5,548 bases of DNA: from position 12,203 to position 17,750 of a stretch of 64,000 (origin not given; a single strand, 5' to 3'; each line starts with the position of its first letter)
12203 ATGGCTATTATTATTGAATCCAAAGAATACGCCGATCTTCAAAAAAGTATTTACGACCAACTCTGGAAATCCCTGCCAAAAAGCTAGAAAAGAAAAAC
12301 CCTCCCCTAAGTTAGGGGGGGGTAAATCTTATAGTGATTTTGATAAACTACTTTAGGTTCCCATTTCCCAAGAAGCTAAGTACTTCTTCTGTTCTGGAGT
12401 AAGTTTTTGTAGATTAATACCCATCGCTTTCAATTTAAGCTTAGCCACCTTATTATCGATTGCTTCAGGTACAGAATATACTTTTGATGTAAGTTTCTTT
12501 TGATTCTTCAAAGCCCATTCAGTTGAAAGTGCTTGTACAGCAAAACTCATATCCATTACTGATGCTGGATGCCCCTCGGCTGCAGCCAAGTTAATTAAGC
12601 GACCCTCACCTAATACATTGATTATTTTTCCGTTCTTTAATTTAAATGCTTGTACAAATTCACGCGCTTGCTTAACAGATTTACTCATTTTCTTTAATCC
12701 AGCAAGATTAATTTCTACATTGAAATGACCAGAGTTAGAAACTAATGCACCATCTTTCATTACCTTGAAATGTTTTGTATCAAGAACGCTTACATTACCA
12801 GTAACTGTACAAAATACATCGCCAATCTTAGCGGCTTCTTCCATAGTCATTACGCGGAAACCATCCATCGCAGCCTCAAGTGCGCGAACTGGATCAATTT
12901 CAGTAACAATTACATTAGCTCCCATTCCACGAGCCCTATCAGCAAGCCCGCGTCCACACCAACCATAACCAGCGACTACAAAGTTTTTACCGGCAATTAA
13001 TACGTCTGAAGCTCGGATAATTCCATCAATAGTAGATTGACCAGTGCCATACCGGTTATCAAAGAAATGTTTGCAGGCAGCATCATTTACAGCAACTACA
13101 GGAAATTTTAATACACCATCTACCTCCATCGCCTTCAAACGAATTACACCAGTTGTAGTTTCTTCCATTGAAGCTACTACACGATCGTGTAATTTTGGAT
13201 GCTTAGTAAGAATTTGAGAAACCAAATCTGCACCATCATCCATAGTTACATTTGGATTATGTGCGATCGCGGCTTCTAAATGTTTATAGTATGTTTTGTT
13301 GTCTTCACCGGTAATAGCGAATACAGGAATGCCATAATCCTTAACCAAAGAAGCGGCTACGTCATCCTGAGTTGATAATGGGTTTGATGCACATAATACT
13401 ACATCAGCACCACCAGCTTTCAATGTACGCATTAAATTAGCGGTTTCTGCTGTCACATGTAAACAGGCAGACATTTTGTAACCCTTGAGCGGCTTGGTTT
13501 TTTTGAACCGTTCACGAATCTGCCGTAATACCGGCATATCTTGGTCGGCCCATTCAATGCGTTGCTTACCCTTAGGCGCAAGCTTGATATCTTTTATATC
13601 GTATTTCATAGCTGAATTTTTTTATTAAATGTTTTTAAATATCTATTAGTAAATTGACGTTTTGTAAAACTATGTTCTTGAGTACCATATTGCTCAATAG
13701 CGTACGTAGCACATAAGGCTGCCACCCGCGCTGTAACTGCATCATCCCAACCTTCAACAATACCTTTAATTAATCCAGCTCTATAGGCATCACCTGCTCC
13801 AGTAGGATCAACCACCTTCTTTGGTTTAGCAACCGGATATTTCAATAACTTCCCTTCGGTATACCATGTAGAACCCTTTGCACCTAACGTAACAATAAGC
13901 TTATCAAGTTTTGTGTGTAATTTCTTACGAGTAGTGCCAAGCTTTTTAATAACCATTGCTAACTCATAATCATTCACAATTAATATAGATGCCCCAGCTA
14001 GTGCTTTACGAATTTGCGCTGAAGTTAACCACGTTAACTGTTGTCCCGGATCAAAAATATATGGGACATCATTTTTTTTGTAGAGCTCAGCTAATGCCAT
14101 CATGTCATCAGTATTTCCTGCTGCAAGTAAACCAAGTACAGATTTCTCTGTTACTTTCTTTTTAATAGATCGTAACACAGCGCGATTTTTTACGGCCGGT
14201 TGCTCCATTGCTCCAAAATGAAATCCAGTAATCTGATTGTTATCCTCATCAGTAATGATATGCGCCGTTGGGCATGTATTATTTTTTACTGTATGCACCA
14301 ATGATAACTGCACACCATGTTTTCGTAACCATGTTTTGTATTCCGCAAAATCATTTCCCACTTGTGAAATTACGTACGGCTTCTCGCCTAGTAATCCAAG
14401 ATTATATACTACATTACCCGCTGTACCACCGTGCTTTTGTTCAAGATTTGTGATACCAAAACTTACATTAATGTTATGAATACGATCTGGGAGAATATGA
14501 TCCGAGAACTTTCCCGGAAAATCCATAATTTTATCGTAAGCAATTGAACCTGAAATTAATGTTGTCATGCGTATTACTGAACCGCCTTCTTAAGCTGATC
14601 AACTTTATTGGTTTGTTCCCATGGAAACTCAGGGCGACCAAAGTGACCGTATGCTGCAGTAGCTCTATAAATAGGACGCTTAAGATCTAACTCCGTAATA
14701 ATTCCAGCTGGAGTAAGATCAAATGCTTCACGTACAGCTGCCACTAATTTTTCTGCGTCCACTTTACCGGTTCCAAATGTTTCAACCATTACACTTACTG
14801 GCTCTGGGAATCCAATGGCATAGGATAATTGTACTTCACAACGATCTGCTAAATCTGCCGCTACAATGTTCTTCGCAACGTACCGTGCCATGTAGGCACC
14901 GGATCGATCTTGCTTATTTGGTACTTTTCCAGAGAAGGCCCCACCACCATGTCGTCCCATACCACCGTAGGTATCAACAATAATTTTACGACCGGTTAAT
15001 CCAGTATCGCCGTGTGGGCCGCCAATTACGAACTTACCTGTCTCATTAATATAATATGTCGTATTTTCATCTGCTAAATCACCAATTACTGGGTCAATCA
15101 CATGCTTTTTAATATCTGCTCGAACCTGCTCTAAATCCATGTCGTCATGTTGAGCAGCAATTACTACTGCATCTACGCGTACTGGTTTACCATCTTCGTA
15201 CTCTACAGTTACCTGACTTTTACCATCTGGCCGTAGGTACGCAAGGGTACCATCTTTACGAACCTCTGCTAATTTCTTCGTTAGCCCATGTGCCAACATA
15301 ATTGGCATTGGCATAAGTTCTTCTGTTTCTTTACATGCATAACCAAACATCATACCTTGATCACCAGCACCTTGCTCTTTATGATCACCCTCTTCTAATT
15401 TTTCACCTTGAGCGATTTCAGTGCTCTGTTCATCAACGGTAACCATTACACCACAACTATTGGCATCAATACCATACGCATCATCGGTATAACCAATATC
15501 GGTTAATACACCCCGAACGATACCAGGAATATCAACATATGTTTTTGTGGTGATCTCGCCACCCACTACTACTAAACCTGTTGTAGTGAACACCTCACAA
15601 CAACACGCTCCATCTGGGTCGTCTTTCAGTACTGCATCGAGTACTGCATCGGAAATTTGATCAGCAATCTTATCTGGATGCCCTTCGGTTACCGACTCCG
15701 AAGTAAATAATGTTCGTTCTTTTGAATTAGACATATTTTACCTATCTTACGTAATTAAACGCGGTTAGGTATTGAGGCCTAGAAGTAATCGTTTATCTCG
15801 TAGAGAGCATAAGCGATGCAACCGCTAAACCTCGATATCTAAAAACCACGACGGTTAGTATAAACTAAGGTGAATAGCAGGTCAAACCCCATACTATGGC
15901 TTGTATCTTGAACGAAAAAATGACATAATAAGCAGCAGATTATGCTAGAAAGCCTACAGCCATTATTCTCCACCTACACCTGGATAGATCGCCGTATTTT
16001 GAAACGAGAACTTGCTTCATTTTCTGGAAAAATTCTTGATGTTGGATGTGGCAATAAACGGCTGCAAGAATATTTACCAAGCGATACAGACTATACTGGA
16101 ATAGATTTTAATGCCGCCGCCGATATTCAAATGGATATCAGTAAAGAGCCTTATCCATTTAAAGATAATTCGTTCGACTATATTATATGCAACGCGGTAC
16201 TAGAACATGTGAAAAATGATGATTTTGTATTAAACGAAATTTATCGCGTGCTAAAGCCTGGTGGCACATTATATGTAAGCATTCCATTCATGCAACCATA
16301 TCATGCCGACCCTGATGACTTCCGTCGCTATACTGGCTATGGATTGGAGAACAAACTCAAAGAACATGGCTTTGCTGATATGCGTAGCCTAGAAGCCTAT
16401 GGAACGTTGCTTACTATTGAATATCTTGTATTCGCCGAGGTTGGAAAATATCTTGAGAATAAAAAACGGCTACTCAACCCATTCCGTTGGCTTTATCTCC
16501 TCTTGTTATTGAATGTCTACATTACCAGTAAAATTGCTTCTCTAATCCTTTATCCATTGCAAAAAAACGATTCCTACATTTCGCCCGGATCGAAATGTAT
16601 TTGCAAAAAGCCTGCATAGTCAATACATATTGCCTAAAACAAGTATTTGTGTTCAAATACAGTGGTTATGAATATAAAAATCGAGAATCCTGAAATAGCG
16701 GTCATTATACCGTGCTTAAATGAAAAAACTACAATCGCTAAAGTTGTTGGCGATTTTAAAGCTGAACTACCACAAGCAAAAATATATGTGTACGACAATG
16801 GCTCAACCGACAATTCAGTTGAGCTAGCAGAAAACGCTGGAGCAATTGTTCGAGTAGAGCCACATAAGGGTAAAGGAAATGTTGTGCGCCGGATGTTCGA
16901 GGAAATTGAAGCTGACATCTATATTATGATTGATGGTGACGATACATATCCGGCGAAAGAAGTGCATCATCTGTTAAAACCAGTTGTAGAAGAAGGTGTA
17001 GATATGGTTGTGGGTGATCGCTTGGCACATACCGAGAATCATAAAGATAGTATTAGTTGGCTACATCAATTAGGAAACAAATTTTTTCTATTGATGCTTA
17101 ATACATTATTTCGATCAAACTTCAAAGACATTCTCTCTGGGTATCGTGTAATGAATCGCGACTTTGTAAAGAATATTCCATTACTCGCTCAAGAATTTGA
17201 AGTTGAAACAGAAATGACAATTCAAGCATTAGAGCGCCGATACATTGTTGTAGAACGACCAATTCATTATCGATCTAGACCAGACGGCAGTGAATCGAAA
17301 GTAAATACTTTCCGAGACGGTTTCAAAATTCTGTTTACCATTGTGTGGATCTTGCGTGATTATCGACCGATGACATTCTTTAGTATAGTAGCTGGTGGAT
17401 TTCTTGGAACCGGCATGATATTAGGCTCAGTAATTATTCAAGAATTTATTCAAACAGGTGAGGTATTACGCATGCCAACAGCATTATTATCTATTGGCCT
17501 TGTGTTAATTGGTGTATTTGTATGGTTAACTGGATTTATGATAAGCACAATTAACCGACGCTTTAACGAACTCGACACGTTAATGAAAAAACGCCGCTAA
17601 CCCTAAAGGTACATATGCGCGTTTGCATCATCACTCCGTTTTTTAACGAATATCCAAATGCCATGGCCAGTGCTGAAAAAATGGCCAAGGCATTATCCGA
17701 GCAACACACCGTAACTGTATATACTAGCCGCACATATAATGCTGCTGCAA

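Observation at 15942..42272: ~26 kb envelope-glycan locus combining a GDP-3,6-dideoxyhexose pathway, Arn-like lipid-linked sugar transfer, many GT-B enzymes and a Wzx flippase, but no recognisable initiating phosphoglycosyltransferase or Wzy/Wzz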

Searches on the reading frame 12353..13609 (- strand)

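Call 7: search_protein_families(library=pfam, proteins=[window:12353-13609:-], max_evalue=0.001)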
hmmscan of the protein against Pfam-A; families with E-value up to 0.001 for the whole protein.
window:12353-13609:- (418 aa): 4 families
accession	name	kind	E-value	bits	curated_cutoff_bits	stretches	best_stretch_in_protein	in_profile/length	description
PF05221.23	AdoHcyase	-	7.4e-62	209.6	25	2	2-135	1-138/299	S-adenosyl-L-homocysteine hydrolase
PF00670.27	AdoHcyase_NAD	-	1.3e-53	181.9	27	1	185-345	1-161/162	S-adenosyl-L-homocysteine hydrolase, NAD binding domain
PF07991.19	KARI_N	-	2.1e-07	31.1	20.6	1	205-303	2-104/165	Acetohydroxy acid isomeroreductase, NADPH-binding domain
PF02826.25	2-Hacid_dh_C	-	4.8e-07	29.8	25.1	1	205-294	34-127/178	D-isomer specific 2-hydroxyacid dehydrogenase, NAD binding domain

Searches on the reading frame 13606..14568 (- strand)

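Call 7: search_protein_families(library=pfam, proteins=[window:13606-14568:-], max_evalue=0.001)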
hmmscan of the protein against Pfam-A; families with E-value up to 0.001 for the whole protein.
window:13606-14568:- (320 aa): 1 family
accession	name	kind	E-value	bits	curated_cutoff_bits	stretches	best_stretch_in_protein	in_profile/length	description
PF00294.29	PfkB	-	1.8e-43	149.5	25.8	1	40-298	29-297/302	pfkB family carbohydrate kinase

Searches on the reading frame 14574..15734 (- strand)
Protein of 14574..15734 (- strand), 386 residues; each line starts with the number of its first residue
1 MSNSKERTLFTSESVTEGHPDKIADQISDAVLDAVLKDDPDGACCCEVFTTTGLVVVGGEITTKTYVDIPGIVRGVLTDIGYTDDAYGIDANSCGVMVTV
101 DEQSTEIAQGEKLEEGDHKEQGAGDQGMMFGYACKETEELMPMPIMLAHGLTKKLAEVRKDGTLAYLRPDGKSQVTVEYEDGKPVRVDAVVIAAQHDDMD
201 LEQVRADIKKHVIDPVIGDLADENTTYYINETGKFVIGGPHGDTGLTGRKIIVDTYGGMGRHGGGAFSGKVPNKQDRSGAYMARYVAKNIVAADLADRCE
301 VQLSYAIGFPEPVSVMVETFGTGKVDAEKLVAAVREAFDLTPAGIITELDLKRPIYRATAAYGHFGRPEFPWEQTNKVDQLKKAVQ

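Call 8: search_protein_families(library=pfam, proteins=[window:14574-15734:-], max_evalue=0.001)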
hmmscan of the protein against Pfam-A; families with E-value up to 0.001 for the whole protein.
window:14574-15734:- (386 aa): 3 families
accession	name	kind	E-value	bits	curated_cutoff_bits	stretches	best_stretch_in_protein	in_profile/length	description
PF02773.21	S-AdoMet_synt_C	-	6.6e-68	227.4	25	1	237-374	1-138/138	S-adenosylmethionine synthetase, C-terminal domain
PF02772.21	S-AdoMet_synt_M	-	1.7e-49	167.4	29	1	120-235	1-120/120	S-adenosylmethionine synthetase, central domain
PF00438.25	S-AdoMet_synt_N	-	2.3e-39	134.4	33.1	1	8-104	2-98/99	S-adenosylmethionine synthetase, N-terminal domain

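Call 11: find_encoding_contigs(protein=window:14574-15734:-, flank=10000, max_places=6)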
Protein window:14574-15734:- (386 aa): no gene with exactly this product is on record in the collection.

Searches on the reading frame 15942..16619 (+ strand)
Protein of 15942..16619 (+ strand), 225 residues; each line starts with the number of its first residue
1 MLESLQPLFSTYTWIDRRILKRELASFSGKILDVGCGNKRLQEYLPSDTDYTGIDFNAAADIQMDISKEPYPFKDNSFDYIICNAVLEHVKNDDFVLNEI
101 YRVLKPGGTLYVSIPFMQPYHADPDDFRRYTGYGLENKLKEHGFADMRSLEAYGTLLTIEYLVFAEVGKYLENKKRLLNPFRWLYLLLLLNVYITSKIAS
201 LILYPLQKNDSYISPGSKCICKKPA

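Call 4: search_protein_families(library=pfam, proteins=[window:15942-16619:+], max_evalue=0.001)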
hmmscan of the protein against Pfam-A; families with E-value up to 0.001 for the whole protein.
window:15942-16619:+ (225 aa): 9 families
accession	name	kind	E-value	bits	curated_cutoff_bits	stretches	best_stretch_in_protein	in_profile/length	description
PF08241.18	Methyltransf_11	-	2.6e-18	66.9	21.2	1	32-112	1-95/95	Methyltransferase domain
PF13847.12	Methyltransf_31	-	1.4e-14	54.5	27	1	63-113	60-110/145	Methyltransferase domain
PF13489.12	Methyltransf_23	-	4.5e-13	49.7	27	1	28-130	23-132/164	Methyltransferase domain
PF13649.12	Methyltransf_25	-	7.7e-13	49.4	27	1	31-108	1-97/97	Methyltransferase domain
PF08242.18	Methyltransf_12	-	2.6e-12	47.7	30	1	32-110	1-98/98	Methyltransferase domain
PF05148.21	Methyltransf_8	-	1e-07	32.5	27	1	28-113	73-157/219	Hypothetical methyltransferase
PF07021.18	MetW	-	1.1e-07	32.2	21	1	27-105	13-103/193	Methionine biosynthesis protein MetW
PF01209.24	Ubie_methyltran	-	1.1e-07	31.9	20.1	1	68-112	107-151/233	ubiE/COQ5 methyltransferase family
PF20922.3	Anamorsin_N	-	6.6e-05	23.1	27.1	1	73-118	47-93/163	Anamorsin, N-terminal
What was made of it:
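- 15942..16619 (+): SAM-dependent methyltransferase (225 aa, one C-terminal hydrophobic segment); first gene of the plus-strand operon A. Pfam Methyltransf_11, 66.9 bits (call 4).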

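Call 72: search_protein_families(library=ncbifam, proteins=[window:15942-16619:+], max_evalue=0.00001)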
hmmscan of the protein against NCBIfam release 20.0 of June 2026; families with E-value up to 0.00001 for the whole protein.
window:15942-16619:+ (225 aa): 20 families
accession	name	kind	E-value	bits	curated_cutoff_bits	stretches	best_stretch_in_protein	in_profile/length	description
NF045667.1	MTase_DVU1556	equivalog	2.4e-13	50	155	1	27-113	22-120/213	DVU_1556 family methyltransferase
NF008823.0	PRK11873.1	subfamily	6.6e-09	35.6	263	1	69-113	138-182/272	arsenite methyltransferase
NF047649.1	MTase_UXPK_star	exception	7.4e-09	35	460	1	64-112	132-181/283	methyltransferase/UXPK-star double selenoprotein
TIGR02081.1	metW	equivalog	2.1e-08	34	189.5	1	29-105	15-103/194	methionine biosynthesis protein MetW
NF041536.1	ArsM_DUF2284_UU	exception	2.7e-08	32.6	575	1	67-113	135-181/459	arsenite methyltransferase/DUF2284 domain selenoprotein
NF041537.1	ArsM_AhpD_UU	exception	3.6e-08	32.6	510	1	64-112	132-180/345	arsenite methyltransferase/AhpD domain selenoprotein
TIGR01983.1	UbiG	equivalog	4.4e-08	32.7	102.95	1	28-113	50-152/228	bifunctional 2-polyprenyl-6-hydroxyphenol methylase/3-demethylubiquinol 3-O-methyltransferase UbiG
TIGR02072.1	BioC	equivalog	5.1e-08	33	184.95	1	27-115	34-135/244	malonyl-ACP O-methyltransferase BioC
TIGR01934.1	MenG_MenH_UbiE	subfamily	4.3e-07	29.4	158.35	1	69-118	98-146/223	ubiquinone/menaquinone biosynthesis methyltransferase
NF043040.1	corrin_prot_MT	hypoth_equivalog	5.8e-07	29.2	180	0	63-112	96-147/216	corrinoid protein-associated methyltransferase CpaM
NF040538.1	methyl_ArsM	equivalog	7.5e-07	28.6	500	1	60-113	154-209/356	arsinothricin biosynthesis methyltransferase ArsM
NF001240.0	PRK00216.1-1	equivalog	7.5e-07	28.4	378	1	67-119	123-174/251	bifunctional demethylmenaquinone methyltransferase/2-methoxy-6-polyprenyl-1,4-benzoquinol methylase UbiE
NF040539.1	AST_met_ArsM_2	exception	1.2e-06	28.6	240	0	70-113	121-163/262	putative arsinothricin biosynthesis methyltransferase ArsM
NF001243.0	PRK00216.1-4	equivalog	2e-06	27.3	235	1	71-110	110-149/237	demethylmenaquinone methyltransferase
TIGR02752.1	MenG_heptapren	equivalog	2.7e-06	27.1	419.85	1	71-117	108-153/231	demethylmenaquinone methyltransferase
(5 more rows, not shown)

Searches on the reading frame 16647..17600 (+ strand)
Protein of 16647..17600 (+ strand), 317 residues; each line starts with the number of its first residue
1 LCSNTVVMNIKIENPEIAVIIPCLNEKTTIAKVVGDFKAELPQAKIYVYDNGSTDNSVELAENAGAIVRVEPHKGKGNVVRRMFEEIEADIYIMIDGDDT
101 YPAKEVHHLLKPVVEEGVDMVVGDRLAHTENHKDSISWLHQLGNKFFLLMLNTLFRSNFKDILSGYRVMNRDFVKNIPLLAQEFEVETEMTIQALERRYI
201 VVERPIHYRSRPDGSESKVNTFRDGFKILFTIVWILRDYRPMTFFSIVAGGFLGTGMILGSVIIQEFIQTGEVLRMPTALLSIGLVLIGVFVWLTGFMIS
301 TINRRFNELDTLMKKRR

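Call 4: search_protein_families(library=pfam, proteins=[window:16647-17600:+], max_evalue=0.001)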
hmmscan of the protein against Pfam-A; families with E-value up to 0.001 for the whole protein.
window:16647-17600:+ (317 aa): 2 families
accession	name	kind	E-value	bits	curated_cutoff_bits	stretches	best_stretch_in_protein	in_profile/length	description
PF00535.33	Glycos_transf_2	-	4.7e-18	66.1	23.3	1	19-175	2-165/168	Glycosyl transferase family 2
PF13641.12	Glyco_tranf_2_3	-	2.4e-07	31.5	27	1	15-146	1-139/230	Glycosyltransferase like family 2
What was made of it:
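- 16647..17600 (+): GT2 polyprenyl-phosphate glycosyltransferase (AglJ/DPMS/ArnC-like), with two C-terminal TM segments. Pfam Glycos_transf_2 (call 4).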

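Call 12: search_protein_families(library=ncbifam, proteins=[window:16647-17600:+], max_evalue=0.001)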
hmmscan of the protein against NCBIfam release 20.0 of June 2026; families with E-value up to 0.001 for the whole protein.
window:16647-17600:+ (317 aa): 10 families
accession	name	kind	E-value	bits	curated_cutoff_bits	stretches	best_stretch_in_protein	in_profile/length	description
TIGR04182.1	glyco_TIGR04182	equivalog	3.4e-68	230.2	325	1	16-300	1-280/293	S-layer glycoprotein N-glycosyltransferase AglJ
NF041391.1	DPhHxTase_Halo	equivalog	1.3e-26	93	375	1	24-238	4-211/213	dolichyl-phosphate hexose transferase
NF058614.1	PPMAGASynPpgS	equivalog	1.9e-20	73.2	370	1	18-231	3-218/226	polyprenyl-phospho-N-acetylgalactosaminyl synthase PpgS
NF010496.0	PRK13915.1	equivalog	1.4e-13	50.6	262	1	8-123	25-153/307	glucosyl-3-phosphoglycerate synthase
TIGR04283.1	glyco_like_mftF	equivalog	1.1e-08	34.9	182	1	17-113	1-97/221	TIGR04283 family arsenosugar biosynthesis glycosyltransferase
TIGR03937.1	PgaC_IcaA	equivalog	1.3e-07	31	422.3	1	13-116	43-153/407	poly-beta-1,6-N-acetyl-D-glucosamine synthase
NF047588.1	GlcsyltransPgfSStrep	equivalog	1.8e-07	30.7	500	1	17-179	3-169/308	glycosyltransferase PgfS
NF007986.1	PRK10714.1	equivalog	3.8e-07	29.4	529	1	16-271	7-260/316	undecaprenyl-phosphate 4-deoxy-4-formamido-L-arabinose transferase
NF053846.1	glyco_with_XrtP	equivalog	0.00043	19.1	520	1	19-63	45-89/440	XrtP-associated glycosyltransferase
NF041865.1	EpsU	equivalog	0.00052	19.1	700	1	17-101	41-135/394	exopolysaccharide biosynthesis GT2 family glycosyltransferase EpsU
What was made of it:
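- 16647..17600 (+): NCBIfam AglJ TIGR04182, 230 bits (cutoff 325), E 3e-68 (call 12).
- Closest known: Haloferax volcanii Agl N-glycosylation cluster. Same: AglJ is the best NCBIfam match of the 16647 GT2 (call 12).
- The best NCBIfam match of the 16647 GT2 is AglJ (E 3e-68, model positions 1-280 of 293; call 12).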

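Call 51: search_solved_structures(query=window:16647-17600:+, max_evalue=0.001)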
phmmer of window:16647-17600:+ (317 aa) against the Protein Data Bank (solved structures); distinct sequences matched with E-value up to 0.001: 6.
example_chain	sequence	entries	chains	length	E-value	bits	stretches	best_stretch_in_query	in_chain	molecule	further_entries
5mlz_A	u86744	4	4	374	9e-11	44.8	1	9-271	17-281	Dolichol monophosphate mannose synthase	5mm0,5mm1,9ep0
9hwj_A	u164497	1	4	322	8.3e-08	35.1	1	16-256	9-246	Undecaprenyl-phosphate 4-deoxy-4-formamido-L-arabinose transferase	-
7pdo_A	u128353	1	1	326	8.7e-06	28.5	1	16-123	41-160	Glucosyl-3-phosphoglycerate synthase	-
7p5l_A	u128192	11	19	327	8.8e-06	28.5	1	16-123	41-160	Glucosyl-3-phosphoglycerate synthase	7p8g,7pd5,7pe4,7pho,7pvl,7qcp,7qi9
9bhc_C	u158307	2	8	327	1.7e-05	27.5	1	16-261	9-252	Undecaprenyl-phosphate 4-deoxy-4-formamido-L-arabinose transferase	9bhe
8vxh_A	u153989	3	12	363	2.3e-05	27.1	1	16-261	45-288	Undecaprenyl-phosphate 4-deoxy-4-formamido-L-arabinose transferase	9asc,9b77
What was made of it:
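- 16647..17600 (+): PDB 5mlz DPMS E 9e-11 and ArnC 9hwj E 8e-8 (call 51).
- Checked: Best PDB hits are P. furiosus Dol-P-Man synthase and ArnC (call 51).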
